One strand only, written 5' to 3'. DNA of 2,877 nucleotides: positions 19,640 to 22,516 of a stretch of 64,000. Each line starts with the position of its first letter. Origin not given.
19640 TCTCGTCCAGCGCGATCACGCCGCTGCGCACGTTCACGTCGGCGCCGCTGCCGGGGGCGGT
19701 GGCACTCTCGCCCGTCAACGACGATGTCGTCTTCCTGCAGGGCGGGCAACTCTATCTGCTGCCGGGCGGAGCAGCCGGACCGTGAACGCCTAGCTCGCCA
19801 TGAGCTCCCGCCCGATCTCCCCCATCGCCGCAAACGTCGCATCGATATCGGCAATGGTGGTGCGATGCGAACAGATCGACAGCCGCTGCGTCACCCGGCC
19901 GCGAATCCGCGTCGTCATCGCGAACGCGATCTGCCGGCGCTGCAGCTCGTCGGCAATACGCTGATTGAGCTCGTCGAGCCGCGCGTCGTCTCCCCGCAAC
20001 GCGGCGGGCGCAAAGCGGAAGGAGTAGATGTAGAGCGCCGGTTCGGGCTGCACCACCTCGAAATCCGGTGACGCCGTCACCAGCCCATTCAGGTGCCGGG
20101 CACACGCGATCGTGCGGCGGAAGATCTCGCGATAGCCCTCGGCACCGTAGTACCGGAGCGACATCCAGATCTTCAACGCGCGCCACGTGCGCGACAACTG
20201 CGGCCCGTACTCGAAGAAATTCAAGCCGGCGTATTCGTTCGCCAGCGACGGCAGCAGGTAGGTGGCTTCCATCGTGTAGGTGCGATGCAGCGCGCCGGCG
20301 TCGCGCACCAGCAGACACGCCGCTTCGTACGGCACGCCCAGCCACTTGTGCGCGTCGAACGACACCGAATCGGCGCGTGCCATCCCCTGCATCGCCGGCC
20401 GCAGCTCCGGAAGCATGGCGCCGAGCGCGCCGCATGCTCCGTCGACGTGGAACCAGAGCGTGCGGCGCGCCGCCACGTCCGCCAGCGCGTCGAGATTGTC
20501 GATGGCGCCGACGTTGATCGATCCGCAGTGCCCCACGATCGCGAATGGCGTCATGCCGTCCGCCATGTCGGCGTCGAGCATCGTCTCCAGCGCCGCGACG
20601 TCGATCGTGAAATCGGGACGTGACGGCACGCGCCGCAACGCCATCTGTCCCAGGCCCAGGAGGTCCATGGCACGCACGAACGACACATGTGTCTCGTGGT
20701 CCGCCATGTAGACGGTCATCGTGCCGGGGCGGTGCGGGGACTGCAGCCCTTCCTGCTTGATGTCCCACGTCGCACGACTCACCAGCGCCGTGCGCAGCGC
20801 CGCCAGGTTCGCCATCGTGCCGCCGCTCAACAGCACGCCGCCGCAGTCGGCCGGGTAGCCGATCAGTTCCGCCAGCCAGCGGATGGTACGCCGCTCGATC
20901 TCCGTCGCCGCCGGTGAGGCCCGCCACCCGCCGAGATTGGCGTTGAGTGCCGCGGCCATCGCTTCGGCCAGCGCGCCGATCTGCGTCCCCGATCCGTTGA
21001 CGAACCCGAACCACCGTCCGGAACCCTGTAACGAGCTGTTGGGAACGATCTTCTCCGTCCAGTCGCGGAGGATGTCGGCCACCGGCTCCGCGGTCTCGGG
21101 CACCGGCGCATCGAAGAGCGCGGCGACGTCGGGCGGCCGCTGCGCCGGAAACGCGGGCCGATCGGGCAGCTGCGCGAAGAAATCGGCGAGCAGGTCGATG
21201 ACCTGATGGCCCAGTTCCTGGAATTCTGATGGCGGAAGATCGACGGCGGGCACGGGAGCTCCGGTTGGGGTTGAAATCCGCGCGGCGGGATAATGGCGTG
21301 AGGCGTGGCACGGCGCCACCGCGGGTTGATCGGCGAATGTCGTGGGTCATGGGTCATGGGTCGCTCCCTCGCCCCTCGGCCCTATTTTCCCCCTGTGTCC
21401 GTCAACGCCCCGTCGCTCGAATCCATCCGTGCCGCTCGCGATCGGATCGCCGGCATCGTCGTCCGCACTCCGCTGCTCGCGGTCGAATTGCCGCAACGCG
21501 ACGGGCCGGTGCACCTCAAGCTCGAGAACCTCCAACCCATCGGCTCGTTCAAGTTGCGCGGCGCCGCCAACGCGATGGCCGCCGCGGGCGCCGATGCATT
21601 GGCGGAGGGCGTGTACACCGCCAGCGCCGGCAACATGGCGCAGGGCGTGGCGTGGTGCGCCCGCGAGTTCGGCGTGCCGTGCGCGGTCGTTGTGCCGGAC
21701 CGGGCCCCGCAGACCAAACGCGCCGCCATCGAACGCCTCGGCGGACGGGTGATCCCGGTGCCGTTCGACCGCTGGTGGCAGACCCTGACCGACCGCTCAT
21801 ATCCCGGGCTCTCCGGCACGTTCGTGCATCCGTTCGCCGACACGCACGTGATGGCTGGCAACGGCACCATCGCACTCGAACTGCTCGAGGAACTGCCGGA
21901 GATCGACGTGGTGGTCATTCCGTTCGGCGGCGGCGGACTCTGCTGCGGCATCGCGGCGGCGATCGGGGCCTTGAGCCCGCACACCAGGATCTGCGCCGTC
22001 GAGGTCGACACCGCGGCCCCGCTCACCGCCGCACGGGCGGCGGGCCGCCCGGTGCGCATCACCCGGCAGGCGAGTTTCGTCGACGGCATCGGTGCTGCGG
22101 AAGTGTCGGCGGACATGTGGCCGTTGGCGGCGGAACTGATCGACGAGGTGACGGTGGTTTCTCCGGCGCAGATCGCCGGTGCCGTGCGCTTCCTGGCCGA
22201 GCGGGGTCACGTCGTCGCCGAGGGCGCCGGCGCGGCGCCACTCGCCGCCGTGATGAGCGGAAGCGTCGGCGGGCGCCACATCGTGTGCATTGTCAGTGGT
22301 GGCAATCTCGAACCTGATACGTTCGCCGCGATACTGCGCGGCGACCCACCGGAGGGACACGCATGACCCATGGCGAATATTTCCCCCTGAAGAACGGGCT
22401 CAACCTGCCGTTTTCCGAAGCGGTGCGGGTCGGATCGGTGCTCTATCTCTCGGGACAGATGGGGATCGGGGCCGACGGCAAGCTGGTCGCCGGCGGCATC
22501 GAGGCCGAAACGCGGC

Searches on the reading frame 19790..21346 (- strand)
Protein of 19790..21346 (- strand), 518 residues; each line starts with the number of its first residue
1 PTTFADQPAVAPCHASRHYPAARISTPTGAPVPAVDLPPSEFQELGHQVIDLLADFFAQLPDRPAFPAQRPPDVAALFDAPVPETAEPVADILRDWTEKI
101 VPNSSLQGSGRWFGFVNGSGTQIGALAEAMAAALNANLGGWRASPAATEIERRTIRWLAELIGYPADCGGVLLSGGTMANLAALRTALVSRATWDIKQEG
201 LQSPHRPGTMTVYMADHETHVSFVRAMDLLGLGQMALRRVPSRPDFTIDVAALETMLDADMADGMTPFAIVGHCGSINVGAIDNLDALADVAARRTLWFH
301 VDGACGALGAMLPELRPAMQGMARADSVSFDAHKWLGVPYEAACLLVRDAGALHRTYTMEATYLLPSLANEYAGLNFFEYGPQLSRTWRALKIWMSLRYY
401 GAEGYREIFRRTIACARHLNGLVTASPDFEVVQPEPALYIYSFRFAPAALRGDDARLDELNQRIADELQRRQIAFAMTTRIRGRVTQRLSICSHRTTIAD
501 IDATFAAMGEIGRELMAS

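Call 49: search_protein_families(library=pfam, proteins=[window:19790-21346:-], max_evalue=0.0001)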
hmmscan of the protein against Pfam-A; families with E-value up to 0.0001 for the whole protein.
window:19790-21346:- (518 aa): 2 families
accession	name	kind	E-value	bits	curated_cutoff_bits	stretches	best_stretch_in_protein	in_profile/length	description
PF00282.25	Pyridoxal_deC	-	3.3e-61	207.6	27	1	71-444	1-373/375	Pyridoxal-dependent decarboxylase conserved domain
PF01212.27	Beta_elim_lyase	-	1.6e-05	24.8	27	1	158-349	41-214/288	Beta-eliminating lyase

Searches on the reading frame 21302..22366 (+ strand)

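Call 50: search_protein_families(library=pfam, proteins=[window:21302-22366:+], max_evalue=0.0001)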
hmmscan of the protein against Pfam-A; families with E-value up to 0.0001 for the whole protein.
window:21302-22366:+ (354 aa): 1 family
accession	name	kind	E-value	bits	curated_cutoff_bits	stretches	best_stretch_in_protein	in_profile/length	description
PF00291.31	PALP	-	5.5e-67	226.6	35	1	53-333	5-295/295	Pyridoxal-phosphate dependent enzyme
